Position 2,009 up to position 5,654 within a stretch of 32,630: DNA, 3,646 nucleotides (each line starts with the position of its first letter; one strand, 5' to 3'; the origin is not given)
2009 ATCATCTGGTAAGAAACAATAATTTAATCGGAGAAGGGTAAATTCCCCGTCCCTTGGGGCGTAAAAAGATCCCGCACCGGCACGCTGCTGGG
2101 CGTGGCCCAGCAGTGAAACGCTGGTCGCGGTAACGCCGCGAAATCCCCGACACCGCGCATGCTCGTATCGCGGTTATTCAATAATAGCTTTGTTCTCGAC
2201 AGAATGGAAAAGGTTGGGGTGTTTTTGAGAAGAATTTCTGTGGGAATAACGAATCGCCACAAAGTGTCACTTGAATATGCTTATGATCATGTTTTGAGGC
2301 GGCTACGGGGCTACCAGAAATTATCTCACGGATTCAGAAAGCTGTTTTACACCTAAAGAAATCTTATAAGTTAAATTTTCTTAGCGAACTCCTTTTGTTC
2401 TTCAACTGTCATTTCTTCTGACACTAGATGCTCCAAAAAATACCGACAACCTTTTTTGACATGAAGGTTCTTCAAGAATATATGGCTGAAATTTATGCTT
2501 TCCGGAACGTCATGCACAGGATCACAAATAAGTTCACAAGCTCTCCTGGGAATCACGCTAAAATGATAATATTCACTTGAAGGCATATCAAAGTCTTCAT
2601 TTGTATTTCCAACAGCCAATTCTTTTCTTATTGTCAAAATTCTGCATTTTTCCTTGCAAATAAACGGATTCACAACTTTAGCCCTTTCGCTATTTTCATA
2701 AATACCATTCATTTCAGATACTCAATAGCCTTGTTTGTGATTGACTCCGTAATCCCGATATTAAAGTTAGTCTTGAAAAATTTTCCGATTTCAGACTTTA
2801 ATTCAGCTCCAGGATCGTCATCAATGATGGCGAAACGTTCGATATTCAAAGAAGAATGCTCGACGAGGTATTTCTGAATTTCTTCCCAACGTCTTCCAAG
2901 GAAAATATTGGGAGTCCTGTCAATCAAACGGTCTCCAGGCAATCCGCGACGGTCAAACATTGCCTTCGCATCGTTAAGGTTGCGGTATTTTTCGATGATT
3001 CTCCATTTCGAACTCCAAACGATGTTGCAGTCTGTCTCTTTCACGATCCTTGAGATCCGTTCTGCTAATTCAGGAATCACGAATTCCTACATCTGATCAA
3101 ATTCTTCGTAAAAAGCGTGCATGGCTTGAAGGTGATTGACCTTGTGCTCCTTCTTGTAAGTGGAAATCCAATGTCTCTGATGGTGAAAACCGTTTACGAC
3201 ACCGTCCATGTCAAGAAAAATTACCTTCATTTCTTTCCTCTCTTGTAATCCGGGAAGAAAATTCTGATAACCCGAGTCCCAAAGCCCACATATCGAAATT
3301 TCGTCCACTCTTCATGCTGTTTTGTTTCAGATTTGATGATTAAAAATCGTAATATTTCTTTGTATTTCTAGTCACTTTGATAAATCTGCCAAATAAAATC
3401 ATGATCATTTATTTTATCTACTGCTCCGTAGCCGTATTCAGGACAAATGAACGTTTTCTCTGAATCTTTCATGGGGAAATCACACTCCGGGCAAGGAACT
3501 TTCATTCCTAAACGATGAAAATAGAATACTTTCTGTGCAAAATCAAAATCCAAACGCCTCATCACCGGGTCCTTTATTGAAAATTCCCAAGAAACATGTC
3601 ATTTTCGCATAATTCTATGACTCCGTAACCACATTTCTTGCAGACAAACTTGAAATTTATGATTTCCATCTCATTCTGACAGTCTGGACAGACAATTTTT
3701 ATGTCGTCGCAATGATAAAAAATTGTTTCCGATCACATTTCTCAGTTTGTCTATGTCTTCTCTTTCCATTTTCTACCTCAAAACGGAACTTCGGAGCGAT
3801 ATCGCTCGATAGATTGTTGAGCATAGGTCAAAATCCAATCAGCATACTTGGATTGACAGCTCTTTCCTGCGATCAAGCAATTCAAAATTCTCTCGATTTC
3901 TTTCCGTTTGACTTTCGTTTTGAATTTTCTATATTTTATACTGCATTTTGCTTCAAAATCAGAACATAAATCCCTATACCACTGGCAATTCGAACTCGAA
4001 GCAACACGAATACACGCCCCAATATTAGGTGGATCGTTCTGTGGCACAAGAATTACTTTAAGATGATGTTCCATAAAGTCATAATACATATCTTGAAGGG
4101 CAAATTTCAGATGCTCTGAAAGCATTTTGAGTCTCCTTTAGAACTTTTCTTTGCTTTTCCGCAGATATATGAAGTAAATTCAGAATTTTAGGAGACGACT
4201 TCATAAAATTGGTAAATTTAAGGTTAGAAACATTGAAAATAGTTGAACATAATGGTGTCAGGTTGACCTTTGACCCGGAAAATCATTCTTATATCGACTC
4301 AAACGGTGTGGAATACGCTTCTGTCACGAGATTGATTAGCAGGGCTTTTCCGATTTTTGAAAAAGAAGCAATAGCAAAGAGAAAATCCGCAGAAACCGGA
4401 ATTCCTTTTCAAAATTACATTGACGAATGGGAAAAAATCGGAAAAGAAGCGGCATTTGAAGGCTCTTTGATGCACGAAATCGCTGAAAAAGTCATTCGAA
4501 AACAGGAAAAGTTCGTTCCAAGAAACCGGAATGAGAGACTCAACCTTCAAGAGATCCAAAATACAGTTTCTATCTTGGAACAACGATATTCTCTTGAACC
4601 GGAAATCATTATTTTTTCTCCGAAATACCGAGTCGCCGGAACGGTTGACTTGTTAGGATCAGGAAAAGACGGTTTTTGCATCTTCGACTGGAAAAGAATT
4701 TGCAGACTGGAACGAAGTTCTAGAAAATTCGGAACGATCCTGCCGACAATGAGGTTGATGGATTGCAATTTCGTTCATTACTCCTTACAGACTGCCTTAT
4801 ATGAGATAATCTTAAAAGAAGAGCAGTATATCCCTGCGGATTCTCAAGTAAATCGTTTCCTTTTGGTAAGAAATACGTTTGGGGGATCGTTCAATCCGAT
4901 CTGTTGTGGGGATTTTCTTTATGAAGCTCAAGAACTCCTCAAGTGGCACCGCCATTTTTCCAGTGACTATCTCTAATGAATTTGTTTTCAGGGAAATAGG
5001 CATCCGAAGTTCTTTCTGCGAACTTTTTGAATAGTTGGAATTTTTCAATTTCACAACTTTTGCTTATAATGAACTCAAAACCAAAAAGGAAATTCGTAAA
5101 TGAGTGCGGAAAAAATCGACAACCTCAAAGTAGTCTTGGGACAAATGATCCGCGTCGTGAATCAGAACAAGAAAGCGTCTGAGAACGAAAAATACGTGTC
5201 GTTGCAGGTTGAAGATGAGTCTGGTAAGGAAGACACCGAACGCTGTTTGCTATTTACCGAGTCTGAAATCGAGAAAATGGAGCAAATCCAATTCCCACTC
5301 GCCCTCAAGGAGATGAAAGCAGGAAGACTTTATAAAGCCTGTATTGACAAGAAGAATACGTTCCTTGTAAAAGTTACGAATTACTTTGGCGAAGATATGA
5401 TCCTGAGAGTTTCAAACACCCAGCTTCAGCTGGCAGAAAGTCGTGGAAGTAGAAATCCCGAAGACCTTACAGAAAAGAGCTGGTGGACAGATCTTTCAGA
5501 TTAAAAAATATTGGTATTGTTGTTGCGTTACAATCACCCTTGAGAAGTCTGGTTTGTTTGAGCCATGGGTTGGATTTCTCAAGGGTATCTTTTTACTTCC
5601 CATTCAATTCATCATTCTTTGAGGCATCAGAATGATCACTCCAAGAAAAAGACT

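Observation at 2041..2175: Isolated GC-rich multi-hairpin element downstream of the promoter-bearing cassette: candidate structured RNA, possibly a CRISPR-repeat-like decoy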

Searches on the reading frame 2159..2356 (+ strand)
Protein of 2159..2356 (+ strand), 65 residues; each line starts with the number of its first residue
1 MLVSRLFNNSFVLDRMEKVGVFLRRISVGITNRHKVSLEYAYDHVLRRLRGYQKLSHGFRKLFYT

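Call 14: search_protein_families(library=pfam, proteins=[window:2159-2356:+], max_evalue=0.1)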
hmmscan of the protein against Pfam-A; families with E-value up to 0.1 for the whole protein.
window:2159-2356:+ (65 aa): 0 families

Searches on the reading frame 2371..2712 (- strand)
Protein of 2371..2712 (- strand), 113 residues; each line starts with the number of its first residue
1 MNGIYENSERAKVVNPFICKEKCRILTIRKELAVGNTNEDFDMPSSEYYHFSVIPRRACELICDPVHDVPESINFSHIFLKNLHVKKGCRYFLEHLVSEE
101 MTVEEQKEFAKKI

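Call 14: search_protein_families(library=pfam, proteins=[window:2371-2712:-], max_evalue=0.1)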
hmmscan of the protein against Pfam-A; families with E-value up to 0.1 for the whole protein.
window:2371-2712:- (113 aa): 0 families

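Call 64: find_encoding_contigs(protein=window:2371-2712:-, flank=4000, max_places=10)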
Protein window:2371-2712:- (113 aa): 1 contig read that carries it; 1 place shown.
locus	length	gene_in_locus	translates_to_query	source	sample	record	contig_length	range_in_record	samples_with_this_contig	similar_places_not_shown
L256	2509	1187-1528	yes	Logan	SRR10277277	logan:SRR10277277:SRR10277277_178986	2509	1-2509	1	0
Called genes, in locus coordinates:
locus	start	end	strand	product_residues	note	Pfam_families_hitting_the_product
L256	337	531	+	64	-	-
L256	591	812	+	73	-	-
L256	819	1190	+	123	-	PF18143:HAD_SAK_2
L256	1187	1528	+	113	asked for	-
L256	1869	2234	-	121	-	-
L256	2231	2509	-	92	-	?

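Call 86: search_protein_families(library=padloc, proteins=[window:2371-2712:-], max_evalue=0.001)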
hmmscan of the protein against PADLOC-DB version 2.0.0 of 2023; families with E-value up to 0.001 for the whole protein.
window:2371-2712:- (113 aa): 0 families

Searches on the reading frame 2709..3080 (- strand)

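Call 14: search_protein_families(library=pfam, proteins=[window:2709-3080:-], max_evalue=0.1)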
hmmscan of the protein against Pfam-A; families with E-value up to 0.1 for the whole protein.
window:2709-3080:- (123 aa): 1 family
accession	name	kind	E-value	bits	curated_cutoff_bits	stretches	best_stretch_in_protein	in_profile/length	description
PF18143.6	HAD_SAK_2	-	4e-19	69.8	27.5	1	4-112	31-136/139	HAD domain in Swiss Army Knife RNA repair proteins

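Call 86: search_protein_families(library=padloc, proteins=[window:2709-3080:-], max_evalue=0.001)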
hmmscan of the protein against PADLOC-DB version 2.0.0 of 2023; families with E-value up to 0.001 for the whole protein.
window:2709-3080:- (123 aa): 0 families

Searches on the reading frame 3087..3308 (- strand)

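Call 14: search_protein_families(library=pfam, proteins=[window:3087-3308:-], max_evalue=0.1)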
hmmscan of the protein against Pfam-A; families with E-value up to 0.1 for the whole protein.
window:3087-3308:- (73 aa): 1 family
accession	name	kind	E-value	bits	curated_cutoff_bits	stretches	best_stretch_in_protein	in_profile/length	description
PF18143.6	HAD_SAK_2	-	0.02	15.7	27.5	1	29-59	1-35/139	HAD domain in Swiss Army Knife RNA repair proteins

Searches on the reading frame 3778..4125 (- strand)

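Call 14: search_protein_families(library=pfam, proteins=[window:3778-4125:-], max_evalue=0.1)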
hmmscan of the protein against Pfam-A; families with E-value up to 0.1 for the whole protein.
window:3778-4125:- (115 aa): 2 families
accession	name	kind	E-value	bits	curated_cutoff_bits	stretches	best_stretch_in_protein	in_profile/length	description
PF15738.11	YafQ_toxin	-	0.066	13.9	30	0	63-100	13-49/88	Bacterial toxin of type II toxin-antitoxin system, YafQ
PF00588.24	SpoU_methylase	-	0.081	13.5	29.7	0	22-47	2-27/142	SpoU rRNA Methylase family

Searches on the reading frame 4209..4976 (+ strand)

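Call 13: search_protein_families(library=pfam, proteins=[window:4209-4976:+], max_evalue=0.01)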
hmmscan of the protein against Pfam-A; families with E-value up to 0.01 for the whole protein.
window:4209-4976:+ (255 aa): 0 families

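Call 35: search_protein_families(library=phrogs, proteins=[window:4209-4976:+], max_evalue=0.001)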
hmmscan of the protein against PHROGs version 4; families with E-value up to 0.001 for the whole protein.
window:4209-4976:+ (255 aa): 1 family
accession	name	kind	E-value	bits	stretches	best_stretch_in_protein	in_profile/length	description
phrog_298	-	DNA, RNA and nucleotide metabolism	8.2e-24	85.4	1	11-210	41-219/293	exonuclease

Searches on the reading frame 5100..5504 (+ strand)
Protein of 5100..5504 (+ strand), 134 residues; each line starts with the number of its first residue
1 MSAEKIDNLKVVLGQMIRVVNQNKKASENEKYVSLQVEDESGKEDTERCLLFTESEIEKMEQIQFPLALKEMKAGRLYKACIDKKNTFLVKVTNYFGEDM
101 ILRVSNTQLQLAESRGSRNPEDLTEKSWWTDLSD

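Call 14: search_protein_families(library=pfam, proteins=[window:5100-5504:+], max_evalue=0.1)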
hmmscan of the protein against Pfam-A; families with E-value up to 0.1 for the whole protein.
window:5100-5504:+ (134 aa): 2 families
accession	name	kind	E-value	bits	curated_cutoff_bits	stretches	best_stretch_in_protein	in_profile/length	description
PF07852.16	DUF1642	-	0.062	14.2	27.8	0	24-65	93-131/138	Protein of unknown function (DUF1642)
PF03272.18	Mucin_bdg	-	0.073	13.4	27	0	28-65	36-73/116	Putative mucin or carbohydrate-binding module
